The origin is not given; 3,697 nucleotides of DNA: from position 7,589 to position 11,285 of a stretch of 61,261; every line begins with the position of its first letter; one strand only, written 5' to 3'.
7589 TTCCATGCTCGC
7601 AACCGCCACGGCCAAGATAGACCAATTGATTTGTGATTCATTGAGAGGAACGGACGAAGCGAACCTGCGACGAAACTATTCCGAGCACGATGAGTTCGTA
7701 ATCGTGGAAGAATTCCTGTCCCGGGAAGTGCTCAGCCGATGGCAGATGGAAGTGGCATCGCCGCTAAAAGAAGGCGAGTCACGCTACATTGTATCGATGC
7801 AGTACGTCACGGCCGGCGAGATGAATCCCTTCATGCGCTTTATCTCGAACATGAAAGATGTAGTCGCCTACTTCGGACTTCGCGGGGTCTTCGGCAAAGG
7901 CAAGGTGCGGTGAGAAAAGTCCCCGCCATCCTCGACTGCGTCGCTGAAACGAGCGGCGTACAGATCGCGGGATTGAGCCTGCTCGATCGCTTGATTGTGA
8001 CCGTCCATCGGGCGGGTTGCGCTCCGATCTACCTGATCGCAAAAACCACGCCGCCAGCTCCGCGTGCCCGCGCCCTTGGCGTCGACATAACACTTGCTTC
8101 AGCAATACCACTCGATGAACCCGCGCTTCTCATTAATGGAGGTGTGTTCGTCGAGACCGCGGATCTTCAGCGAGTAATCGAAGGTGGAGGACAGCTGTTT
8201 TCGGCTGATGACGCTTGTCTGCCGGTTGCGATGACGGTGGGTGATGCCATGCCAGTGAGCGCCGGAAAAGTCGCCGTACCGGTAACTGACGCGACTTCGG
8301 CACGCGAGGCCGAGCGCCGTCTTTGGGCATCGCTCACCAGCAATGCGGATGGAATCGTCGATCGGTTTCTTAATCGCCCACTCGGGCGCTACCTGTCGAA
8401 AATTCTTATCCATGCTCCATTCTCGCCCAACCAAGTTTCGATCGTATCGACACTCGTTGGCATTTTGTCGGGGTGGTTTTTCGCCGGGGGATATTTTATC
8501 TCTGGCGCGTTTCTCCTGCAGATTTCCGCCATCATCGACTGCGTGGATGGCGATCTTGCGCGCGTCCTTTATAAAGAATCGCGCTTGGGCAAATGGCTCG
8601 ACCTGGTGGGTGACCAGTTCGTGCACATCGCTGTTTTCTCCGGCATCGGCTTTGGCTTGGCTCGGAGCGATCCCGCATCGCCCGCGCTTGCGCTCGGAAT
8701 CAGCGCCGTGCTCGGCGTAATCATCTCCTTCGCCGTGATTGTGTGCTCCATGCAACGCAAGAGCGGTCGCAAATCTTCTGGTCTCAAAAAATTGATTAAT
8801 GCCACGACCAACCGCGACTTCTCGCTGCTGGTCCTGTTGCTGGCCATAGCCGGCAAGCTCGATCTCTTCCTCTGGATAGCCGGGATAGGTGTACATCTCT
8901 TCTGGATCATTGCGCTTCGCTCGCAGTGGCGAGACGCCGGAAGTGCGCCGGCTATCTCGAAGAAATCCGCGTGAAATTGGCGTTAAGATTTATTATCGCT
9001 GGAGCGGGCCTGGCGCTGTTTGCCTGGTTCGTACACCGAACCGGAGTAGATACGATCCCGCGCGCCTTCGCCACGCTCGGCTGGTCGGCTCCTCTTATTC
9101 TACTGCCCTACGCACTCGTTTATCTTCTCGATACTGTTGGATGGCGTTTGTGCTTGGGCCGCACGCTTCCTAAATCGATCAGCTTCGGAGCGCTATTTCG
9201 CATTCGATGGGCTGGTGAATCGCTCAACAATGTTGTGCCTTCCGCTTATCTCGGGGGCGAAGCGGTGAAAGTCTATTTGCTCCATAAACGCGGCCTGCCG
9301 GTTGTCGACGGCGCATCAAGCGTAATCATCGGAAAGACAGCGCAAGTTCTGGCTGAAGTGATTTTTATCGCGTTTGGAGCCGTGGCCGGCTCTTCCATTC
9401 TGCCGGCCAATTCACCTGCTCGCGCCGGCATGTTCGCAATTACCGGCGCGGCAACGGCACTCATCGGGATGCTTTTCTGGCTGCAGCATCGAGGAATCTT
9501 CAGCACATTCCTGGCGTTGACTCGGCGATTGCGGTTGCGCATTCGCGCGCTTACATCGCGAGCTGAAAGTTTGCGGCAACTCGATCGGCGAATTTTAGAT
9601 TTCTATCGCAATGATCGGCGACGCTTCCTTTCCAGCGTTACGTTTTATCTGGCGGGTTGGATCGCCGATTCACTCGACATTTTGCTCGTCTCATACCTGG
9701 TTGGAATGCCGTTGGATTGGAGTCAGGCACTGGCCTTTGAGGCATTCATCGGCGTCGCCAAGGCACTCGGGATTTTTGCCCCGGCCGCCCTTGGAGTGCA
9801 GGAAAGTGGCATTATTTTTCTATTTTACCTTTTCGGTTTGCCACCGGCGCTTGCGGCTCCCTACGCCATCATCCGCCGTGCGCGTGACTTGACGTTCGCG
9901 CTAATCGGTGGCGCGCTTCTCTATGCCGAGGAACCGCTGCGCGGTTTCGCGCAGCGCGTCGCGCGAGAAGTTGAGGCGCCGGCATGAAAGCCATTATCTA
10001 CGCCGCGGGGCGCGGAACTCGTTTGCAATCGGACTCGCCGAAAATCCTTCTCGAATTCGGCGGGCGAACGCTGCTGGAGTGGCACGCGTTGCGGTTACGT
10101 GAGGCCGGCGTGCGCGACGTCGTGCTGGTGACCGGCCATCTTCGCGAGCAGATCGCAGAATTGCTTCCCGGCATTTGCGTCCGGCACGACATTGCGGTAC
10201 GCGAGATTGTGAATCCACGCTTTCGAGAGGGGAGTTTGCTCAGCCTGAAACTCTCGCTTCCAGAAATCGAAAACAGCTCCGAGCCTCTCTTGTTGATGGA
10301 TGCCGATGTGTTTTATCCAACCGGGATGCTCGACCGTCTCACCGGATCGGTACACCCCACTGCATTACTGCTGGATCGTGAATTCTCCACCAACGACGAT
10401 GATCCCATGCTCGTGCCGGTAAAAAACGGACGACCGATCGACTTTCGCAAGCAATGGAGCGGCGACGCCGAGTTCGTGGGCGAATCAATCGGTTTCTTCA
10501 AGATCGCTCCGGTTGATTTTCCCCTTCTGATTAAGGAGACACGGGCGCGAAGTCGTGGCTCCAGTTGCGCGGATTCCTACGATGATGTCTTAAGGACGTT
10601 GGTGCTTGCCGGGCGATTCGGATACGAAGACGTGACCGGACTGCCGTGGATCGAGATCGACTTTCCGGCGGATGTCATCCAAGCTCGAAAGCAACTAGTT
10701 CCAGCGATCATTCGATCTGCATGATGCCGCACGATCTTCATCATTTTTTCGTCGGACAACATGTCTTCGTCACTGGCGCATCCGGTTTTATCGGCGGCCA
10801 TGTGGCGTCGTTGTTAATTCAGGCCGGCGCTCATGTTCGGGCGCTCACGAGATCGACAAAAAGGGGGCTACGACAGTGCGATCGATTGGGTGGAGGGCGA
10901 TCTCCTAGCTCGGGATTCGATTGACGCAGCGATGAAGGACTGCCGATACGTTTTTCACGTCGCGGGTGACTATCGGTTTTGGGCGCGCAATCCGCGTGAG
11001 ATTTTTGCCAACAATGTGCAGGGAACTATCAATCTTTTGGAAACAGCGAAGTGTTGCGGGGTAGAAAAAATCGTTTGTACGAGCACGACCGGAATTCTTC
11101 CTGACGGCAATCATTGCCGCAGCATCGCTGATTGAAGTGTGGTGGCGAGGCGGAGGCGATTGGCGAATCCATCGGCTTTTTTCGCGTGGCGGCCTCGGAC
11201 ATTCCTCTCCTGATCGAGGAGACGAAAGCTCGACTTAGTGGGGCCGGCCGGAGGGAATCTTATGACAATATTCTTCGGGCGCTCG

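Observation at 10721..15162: hpnA-like SDR gene split by a 3,331-bp block; removing the block restores the reading frame exactly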

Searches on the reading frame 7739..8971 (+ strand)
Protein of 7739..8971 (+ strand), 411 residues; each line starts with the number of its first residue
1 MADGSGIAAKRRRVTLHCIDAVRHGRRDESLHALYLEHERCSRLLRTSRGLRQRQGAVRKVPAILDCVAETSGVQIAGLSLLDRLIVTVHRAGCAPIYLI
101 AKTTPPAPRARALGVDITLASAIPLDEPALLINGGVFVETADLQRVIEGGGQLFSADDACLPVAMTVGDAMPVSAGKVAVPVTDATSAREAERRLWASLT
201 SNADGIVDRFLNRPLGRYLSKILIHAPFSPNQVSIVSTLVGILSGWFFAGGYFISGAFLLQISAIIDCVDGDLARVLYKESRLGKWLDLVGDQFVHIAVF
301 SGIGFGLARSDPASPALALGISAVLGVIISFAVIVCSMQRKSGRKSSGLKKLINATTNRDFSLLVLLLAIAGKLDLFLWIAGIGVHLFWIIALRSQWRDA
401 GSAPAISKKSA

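Call 9: search_protein_families(library=pfam, proteins=[window:7739-8971:+], max_evalue=0.01)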
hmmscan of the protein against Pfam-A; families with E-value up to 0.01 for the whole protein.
window:7739-8971:+ (411 aa): 1 family
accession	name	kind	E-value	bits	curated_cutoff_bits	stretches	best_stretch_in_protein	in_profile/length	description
PF01066.26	CDP-OH_P_transf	-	4.5e-10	40.6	22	1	230-368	4-134/152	CDP-alcohol phosphatidyltransferase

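Call 31: search_protein_families(library=ncbifam, proteins=[window:7739-8971:+], max_evalue=0.001)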
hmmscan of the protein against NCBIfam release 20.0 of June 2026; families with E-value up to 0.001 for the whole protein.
window:7739-8971:+ (411 aa): 5 families
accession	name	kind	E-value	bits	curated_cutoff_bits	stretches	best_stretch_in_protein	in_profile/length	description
NF041135.1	IPPtranDIPPsyn_Thcocales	equivalog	1.5e-21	76.9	580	1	189-381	211-401/419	bifunctional L-myo-inositol-1-phosphate cytidylyltransferase/CDP-L-myo-inositol myo-inositolphosphotransferase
NF040950.1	archin_ph_syn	equivalog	4.8e-16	59.2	180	1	218-322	14-119/191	archaetidylinositol phosphate synthase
NF045883.1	PIPSynth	equivalog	1.7e-13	50.7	170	1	219-332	14-130/197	phosphatidylinositol phosphate synthase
NF053678.1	ClpnSynClsA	equivalog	1.3e-05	25.4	240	1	257-300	34-77/180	cardiolipin synthase ClsA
TIGR00560.1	pgsA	equivalog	0.0001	22.9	109.1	1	253-300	33-80/183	CDP-diacylglycerol--glycerol-3-phosphate 3-phosphatidyltransferase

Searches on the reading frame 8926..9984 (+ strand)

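Call 9: search_protein_families(library=pfam, proteins=[window:8926-9984:+], max_evalue=0.01)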
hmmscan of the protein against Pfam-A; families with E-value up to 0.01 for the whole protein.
window:8926-9984:+ (353 aa): 2 families
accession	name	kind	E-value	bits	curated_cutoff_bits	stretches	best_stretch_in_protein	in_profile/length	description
PF03706.18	LPG_synthase_TM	-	4.7e-35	121.9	33.4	1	22-328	5-301/302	Lysylphosphatidylglycerol synthase TM region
PF13038.11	DUF3899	-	0.0099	16.7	23.4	0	172-207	6-41/88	Domain of unknown function (DUF3899)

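Call 31: search_protein_families(library=ncbifam, proteins=[window:8926-9984:+], max_evalue=0.001)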
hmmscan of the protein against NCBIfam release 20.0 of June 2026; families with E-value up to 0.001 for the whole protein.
window:8926-9984:+ (353 aa): 3 families
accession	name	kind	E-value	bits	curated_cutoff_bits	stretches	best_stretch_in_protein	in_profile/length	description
TIGR03476.1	HpnL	subfamily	8.4e-46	156.7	195.65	1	23-327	7-309/318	putative membrane protein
TIGR00374.1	TIGR00374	subfamily_domain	3.8e-14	52.8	43.2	1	59-318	36-295/323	flippase-like domain-containing protein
NF033480.1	bifunc_MprF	equivalog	1.4e-05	23.7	600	0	17-306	5-267/841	bifunctional lysylphosphatidylglycerol flippase/synthetase MprF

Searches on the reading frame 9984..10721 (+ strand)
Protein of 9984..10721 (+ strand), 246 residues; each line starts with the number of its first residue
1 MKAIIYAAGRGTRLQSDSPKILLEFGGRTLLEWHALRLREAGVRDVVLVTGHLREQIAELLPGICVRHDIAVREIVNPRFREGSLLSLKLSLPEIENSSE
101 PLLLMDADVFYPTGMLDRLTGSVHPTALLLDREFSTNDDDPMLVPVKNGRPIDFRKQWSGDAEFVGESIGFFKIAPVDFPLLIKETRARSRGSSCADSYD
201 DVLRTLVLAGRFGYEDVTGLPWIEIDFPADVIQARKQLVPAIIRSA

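Call 9: search_protein_families(library=pfam, proteins=[window:9984-10721:+], max_evalue=0.01)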
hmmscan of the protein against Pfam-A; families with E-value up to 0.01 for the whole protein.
window:9984-10721:+ (246 aa): 3 families
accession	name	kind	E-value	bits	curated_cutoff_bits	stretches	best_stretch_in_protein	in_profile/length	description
PF12804.13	NTP_transf_3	-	1.4e-15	58.3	27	1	3-124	1-112/160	MobA-like NTP transferase domain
PF01128.25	IspD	-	7.4e-07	29.6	27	1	2-60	2-62/221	2-C-methyl-D-erythritol 4-phosphate cytidylyltransferase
PF00483.29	NTP_transferase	-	3.3e-05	24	21.2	1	2-113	1-115/245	Nucleotidyl transferase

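Call 31: search_protein_families(library=ncbifam, proteins=[window:9984-10721:+], max_evalue=0.001)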
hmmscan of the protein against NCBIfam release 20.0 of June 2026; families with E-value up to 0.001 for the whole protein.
window:9984-10721:+ (246 aa): 26 families (the best 25 are shown)
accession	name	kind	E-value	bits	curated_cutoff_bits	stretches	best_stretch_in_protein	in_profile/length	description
NF041135.1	IPPtranDIPPsyn_Thcocales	equivalog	2.7e-15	56.3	580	1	1-243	1-222/419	bifunctional L-myo-inositol-1-phosphate cytidylyltransferase/CDP-L-myo-inositol myo-inositolphosphotransferase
NF045665.1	NTPtran_DVU1551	equivalog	6.1e-14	51.8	315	1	1-109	1-101/359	DVU_1551 family NTP transferase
NF045761.1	NAMPUrTaseMurU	equivalog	6.3e-13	49.1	250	1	1-61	1-64/226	N-acetylmuramate alpha-1-phosphate uridylyltransferase MurU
TIGR03310.1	matur_MocA_YgfJ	equivalog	2.2e-11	44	186.45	1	3-109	2-100/188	molybdenum cofactor cytidylyltransferase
TIGR03992.1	Arch_glmU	subfamily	2.8e-11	42.9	292.1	1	1-237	1-226/393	bifunctional sugar-1-phosphate nucleotidylyltransferase/acetyltransferase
NF010935.0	PRK14355.1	equivalog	3.7e-11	42.3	718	1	2-62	5-65/459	bifunctional UDP-N-acetylglucosamine diphosphorylase/glucosamine-1-phosphate N-acetyltransferase GlmU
TIGR01173.1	glmU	equivalog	1.5e-10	40.6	366.85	1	1-63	1-63/452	bifunctional UDP-N-acetylglucosamine diphosphorylase/glucosamine-1-phosphate N-acetyltransferase GlmU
NF010932.0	PRK14352.1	equivalog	2.8e-10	39.4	611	1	3-67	9-73/488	bifunctional UDP-N-acetylglucosamine diphosphorylase/glucosamine-1-phosphate N-acetyltransferase GlmU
NF010933.0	PRK14353.1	equivalog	5.7e-10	38.4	505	1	2-71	7-76/453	bifunctional UDP-N-acetylglucosamine diphosphorylase/glucosamine-1-phosphate N-acetyltransferase GlmU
NF010934.1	PRK14354.1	equivalog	9.4e-10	37.6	450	1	3-61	2-60/447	bifunctional UDP-N-acetylglucosamine diphosphorylase/glucosamine-1-phosphate N-acetyltransferase GlmU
NF010938.0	PRK14358.1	equivalog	1.1e-09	37.4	500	1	3-67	10-74/481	bifunctional N-acetylglucosamine-1-phosphate uridyltransferase/glucosamine-1-phosphate acetyltransferase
NF038362.1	Sden_1164_fam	equivalog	3.3e-09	36.6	300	1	3-244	4-264/266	Sden_1164 family protein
NF041313.1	UDPGP_AglF_Halo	equivalog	3.9e-09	36.3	400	1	1-59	1-62/234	UTP--glucose-1-phosphate uridylyltransferase AglF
NF010940.0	PRK14360.1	equivalog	2e-08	33.2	602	1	4-109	5-104/452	bifunctional UDP-N-acetylglucosamine diphosphorylase/glucosamine-1-phosphate N-acetyltransferase GlmU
NF045782.1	NicBOxredNboR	equivalog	5.9e-08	32.6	260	1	3-59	11-66/206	nicotine blue oxidoreductase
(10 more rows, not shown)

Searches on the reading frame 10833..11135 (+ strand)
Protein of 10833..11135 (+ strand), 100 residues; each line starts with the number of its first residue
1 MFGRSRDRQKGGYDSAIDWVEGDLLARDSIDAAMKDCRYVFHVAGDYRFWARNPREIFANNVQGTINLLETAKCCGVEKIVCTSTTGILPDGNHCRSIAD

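Call 53: find_encoding_contigs(protein=window:10833-11135:+, flank=10000, max_places=10)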
Protein window:10833-11135:+ (100 aa): 21 contigs read that carry it; 10 places shown.
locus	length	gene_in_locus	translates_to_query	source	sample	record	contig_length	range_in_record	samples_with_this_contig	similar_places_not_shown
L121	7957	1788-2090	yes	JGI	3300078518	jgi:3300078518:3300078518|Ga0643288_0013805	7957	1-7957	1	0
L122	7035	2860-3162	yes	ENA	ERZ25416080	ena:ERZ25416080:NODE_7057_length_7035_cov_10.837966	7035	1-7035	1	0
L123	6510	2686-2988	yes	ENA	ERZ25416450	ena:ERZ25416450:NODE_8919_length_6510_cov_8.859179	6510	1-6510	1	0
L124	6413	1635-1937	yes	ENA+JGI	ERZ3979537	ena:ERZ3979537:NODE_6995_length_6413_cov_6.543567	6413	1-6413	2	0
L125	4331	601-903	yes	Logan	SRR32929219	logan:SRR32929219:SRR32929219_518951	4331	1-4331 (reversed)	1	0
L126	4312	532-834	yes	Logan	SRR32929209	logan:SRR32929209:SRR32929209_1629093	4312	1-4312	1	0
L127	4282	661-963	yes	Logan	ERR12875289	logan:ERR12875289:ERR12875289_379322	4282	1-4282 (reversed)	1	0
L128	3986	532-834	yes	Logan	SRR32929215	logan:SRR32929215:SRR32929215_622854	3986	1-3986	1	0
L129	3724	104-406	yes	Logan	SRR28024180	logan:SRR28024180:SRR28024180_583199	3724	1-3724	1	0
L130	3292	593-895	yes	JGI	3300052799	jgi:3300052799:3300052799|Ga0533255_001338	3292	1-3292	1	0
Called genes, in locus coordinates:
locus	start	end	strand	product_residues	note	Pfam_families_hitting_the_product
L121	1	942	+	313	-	?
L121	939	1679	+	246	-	PF00483:NTP_transferase (faint), PF01128:IspD, PF12804:NTP_transf_3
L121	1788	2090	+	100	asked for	PF01370:Epimerase, PF13460:NAD_binding_10 (weak), PF16363:GDP_Man_Dehyd (weak), PF01073:3Beta_HSD, PF02719:Polysacc_synt_2, PF07993:NAD_binding_4 (weak)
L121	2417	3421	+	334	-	PF01266:DAO (weak), PF02254:TrkA_N (weak), PF02558:ApbA, PF08546:ApbA_C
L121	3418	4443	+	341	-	PF01073:3Beta_HSD, PF01370:Epimerase, PF02719:Polysacc_synt_2 (weak), PF04321:RmlD_sub_bind, PF13460:NAD_binding_10, PF16363:GDP_Man_Dehyd, PF07993:NAD_binding_4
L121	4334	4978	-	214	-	PF01066:CDP-OH_P_transf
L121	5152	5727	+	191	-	-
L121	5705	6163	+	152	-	-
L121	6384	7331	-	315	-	PF01180:DHO_dh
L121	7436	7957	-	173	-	PF02826:2-Hacid_dh_C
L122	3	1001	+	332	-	?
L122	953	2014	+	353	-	PF03706:LPG_synthase_TM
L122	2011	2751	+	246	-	PF01128:IspD (weak), PF12804:NTP_transf_3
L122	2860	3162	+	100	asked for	PF01370:Epimerase, PF13460:NAD_binding_10 (weak), PF16363:GDP_Man_Dehyd (weak), PF01073:3Beta_HSD, PF02719:Polysacc_synt_2, PF07993:NAD_binding_4 (weak)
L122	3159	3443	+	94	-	-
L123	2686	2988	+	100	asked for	PF01370:Epimerase, PF13460:NAD_binding_10 (weak), PF16363:GDP_Man_Dehyd (weak), PF01073:3Beta_HSD, PF02719:Polysacc_synt_2, PF07993:NAD_binding_4 (weak)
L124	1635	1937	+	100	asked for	PF01370:Epimerase, PF13460:NAD_binding_10 (weak), PF16363:GDP_Man_Dehyd (weak), PF01073:3Beta_HSD, PF02719:Polysacc_synt_2, PF07993:NAD_binding_4 (weak)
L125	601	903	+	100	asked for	PF01370:Epimerase, PF13460:NAD_binding_10 (weak), PF16363:GDP_Man_Dehyd (weak), PF01073:3Beta_HSD, PF02719:Polysacc_synt_2, PF07993:NAD_binding_4 (weak)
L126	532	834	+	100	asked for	PF01370:Epimerase, PF13460:NAD_binding_10 (weak), PF16363:GDP_Man_Dehyd (weak), PF01073:3Beta_HSD, PF02719:Polysacc_synt_2, PF07993:NAD_binding_4 (weak)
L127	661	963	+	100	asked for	PF01370:Epimerase, PF13460:NAD_binding_10 (weak), PF16363:GDP_Man_Dehyd (weak), PF01073:3Beta_HSD, PF02719:Polysacc_synt_2, PF07993:NAD_binding_4 (weak)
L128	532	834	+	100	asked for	PF01370:Epimerase, PF13460:NAD_binding_10 (weak), PF16363:GDP_Man_Dehyd (weak), PF01073:3Beta_HSD, PF02719:Polysacc_synt_2, PF07993:NAD_binding_4 (weak)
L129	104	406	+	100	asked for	PF01370:Epimerase, PF13460:NAD_binding_10 (weak), PF16363:GDP_Man_Dehyd (weak), PF01073:3Beta_HSD, PF02719:Polysacc_synt_2, PF07993:NAD_binding_4 (weak)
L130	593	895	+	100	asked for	PF01370:Epimerase, PF13460:NAD_binding_10 (weak), PF16363:GDP_Man_Dehyd (weak), PF01073:3Beta_HSD, PF02719:Polysacc_synt_2, PF07993:NAD_binding_4 (weak)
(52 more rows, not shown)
